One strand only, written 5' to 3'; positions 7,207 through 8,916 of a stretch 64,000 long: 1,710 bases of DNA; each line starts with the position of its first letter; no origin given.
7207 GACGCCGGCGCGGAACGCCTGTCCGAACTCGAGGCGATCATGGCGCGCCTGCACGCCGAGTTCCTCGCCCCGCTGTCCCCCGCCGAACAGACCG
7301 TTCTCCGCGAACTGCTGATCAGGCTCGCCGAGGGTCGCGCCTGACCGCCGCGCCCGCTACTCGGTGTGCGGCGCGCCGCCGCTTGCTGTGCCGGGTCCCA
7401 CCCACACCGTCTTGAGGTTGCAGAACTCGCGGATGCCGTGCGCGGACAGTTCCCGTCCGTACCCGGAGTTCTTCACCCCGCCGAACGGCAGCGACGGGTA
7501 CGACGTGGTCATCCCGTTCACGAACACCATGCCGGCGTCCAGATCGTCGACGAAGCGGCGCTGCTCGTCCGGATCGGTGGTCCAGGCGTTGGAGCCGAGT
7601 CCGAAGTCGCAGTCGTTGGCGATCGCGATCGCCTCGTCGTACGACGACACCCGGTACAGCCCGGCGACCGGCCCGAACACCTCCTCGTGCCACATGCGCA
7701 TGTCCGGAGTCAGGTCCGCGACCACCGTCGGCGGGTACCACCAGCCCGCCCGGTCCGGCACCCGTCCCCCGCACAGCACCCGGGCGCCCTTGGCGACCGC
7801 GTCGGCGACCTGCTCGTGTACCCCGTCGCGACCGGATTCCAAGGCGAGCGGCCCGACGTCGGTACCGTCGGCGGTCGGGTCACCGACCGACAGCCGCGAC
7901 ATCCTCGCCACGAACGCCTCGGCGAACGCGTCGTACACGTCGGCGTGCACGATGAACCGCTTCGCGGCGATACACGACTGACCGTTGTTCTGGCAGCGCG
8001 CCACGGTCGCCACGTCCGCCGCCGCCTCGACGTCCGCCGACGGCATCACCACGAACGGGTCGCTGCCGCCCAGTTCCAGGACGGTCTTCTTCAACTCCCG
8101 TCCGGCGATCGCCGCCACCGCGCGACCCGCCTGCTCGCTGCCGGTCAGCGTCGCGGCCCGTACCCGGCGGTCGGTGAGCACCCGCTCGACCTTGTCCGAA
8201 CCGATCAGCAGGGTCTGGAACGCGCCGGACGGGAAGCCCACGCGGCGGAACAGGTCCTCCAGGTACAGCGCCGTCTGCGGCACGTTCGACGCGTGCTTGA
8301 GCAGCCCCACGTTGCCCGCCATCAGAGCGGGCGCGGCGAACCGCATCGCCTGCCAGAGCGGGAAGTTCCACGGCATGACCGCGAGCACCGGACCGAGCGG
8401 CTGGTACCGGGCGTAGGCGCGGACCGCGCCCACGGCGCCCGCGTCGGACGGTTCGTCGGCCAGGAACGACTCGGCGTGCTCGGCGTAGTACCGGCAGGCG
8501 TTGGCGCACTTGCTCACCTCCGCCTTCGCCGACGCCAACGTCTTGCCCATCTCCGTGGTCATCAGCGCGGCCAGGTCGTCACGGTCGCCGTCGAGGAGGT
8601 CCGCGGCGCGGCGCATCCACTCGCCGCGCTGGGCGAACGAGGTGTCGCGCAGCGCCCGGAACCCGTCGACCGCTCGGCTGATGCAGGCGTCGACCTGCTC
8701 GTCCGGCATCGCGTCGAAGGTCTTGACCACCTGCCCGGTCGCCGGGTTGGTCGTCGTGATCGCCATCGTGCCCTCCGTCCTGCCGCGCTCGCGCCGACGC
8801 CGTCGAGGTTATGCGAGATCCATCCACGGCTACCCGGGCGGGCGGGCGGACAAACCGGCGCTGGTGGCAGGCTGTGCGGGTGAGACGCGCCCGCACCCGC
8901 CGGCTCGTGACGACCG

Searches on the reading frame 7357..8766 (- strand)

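Call 30: search_protein_families(library=pfam, proteins=[window:7357-8766:-], max_evalue=0.001)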
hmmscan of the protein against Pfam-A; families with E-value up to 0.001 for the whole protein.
window:7357-8766:- (469 aa): 2 families
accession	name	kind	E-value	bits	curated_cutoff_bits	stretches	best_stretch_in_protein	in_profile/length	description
PF00171.27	Aldedh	-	5.8e-142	473.9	23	1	3-454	9-461/461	Aldehyde dehydrogenase family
PF05893.19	LuxC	-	0.00013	21.4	21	1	117-297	82-267/401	Acyl-CoA reductase (LuxC)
